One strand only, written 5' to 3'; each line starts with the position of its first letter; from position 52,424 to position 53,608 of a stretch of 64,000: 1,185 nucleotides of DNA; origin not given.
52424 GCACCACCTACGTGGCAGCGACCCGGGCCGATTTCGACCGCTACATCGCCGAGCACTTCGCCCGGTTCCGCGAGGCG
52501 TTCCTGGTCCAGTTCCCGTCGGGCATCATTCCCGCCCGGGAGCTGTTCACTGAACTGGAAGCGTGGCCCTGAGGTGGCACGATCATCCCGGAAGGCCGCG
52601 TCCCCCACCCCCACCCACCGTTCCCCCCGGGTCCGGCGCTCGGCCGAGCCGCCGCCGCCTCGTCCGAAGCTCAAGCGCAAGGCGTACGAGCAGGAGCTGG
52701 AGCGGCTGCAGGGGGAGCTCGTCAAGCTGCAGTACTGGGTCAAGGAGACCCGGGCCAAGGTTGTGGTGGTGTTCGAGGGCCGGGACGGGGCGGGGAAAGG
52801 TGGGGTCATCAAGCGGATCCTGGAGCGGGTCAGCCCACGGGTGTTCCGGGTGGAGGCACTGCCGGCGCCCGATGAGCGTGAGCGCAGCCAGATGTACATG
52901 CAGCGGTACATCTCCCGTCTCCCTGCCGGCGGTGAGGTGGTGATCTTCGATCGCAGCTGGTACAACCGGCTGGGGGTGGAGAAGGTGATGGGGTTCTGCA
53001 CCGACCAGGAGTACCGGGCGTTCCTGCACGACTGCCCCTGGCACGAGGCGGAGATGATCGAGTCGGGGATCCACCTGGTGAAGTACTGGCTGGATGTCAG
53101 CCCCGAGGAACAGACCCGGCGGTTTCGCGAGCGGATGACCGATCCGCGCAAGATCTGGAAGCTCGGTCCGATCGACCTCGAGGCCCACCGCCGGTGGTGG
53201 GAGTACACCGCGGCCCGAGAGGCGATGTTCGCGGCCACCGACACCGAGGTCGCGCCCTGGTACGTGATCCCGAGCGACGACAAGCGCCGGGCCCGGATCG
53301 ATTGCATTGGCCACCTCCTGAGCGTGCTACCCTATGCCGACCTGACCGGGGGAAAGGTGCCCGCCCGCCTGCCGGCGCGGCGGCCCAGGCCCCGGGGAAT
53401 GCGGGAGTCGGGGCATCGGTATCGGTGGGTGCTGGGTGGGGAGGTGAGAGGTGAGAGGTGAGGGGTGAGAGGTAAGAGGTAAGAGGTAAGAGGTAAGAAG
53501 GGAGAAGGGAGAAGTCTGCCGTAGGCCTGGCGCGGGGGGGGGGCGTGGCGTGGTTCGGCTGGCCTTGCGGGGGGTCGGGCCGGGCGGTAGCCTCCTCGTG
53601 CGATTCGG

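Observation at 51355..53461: Tightly overlapping WYL / GNAT / DUF4286 / PPK2 unit in which the GNAT lacks its own clean start codon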

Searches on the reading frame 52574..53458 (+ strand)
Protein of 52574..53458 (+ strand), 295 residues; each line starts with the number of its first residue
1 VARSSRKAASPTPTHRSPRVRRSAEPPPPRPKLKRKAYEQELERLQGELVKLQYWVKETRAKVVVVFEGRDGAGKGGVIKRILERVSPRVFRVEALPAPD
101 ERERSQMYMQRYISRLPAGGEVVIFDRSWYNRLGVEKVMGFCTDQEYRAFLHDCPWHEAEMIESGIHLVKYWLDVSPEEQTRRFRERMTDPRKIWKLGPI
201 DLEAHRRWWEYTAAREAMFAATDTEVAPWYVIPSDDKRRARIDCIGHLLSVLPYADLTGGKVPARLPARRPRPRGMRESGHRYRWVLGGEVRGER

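Call 5: search_protein_families(library=pfam, proteins=[window:52574-53458:+], max_evalue=0.1)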
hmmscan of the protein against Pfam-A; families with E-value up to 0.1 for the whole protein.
window:52574-53458:+ (295 aa): 1 family
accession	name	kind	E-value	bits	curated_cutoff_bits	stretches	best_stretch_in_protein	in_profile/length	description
PF03976.20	PPK2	-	3.3e-96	321.7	22.3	1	33-256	2-225/229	Polyphosphate kinase 2 (PPK2)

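Call 6: search_protein_families(library=ncbifam, proteins=[window:52574-53458:+], max_evalue=0.1)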
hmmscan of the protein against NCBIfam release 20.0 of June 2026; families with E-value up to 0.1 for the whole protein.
window:52574-53458:+ (295 aa): 6 families
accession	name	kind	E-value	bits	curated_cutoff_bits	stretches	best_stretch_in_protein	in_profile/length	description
TIGR03707.1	PPK2_P_aer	equivalog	7.6e-104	346.4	301.8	1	32-256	1-225/230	polyphosphate kinase 2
TIGR03708.1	poly_P_AMP_trns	equivalog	2e-67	227.9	547.65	1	32-249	269-486/493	polyphosphate:AMP phosphotransferase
TIGR03709.1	PPK2_rel_1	subfamily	8e-53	179.3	247.2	1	31-249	23-243/264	PPK2 family polyphosphate kinase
NF050016.1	PolyPhAMPPhtase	equivalog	1e-52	179.4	800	1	29-250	249-467/472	polyphosphate:AMP phosphotransferase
NF042973.1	ADPpolyPPhtase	equivalog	5.5e-40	137.4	450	1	34-242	29-250/285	ADP-polyphosphate phosphotransferase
TIGR00041.1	DTMP_kinase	equivalog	0.039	13.7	83.25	1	62-96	4-38/196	dTMP kinase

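Call 36: search_protein_families(library=padloc, proteins=[window:52574-53458:+], max_evalue=0.01)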
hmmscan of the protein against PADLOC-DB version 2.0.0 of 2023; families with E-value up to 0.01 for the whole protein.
window:52574-53458:+ (295 aa): 0 families
